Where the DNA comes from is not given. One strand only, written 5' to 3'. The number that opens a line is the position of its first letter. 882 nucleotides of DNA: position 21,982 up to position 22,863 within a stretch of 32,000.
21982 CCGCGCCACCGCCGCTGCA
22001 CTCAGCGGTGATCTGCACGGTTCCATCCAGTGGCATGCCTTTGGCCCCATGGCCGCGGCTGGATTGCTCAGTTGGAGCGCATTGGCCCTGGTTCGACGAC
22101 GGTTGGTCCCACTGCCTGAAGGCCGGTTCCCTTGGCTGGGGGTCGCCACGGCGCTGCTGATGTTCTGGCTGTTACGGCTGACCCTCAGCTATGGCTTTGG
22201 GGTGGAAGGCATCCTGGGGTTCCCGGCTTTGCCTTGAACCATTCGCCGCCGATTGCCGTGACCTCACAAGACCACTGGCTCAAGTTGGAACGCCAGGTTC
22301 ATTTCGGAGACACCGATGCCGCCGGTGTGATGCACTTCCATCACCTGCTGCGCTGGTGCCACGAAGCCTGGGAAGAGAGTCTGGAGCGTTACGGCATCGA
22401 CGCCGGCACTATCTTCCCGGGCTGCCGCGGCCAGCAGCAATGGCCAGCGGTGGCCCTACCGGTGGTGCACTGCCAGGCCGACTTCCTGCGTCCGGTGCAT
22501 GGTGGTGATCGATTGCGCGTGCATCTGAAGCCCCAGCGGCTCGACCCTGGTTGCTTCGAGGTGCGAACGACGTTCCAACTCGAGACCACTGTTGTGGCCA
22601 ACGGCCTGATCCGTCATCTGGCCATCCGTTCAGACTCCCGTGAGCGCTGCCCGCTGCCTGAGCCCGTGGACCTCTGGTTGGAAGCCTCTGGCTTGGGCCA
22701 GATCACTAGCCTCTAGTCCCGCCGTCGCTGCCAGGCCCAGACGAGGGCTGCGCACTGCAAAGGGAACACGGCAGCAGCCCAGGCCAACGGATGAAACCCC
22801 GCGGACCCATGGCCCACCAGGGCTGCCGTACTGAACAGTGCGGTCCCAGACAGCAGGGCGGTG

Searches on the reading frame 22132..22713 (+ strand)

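Call 85: search_protein_families(library=pfam, proteins=[window:22132-22713:+], max_evalue=0.00001)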
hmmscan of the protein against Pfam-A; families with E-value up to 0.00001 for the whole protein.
window:22132-22713:+ (194 aa): 2 families
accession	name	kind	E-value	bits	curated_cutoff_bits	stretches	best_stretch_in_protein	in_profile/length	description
PF13279.12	4HBT_2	-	6.2e-16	59.4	25.5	1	56-183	1-122/122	Thioesterase-like superfamily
PF03061.28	4HBT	-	3.6e-07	30.9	20.6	1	65-138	2-60/79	Thioesterase superfamily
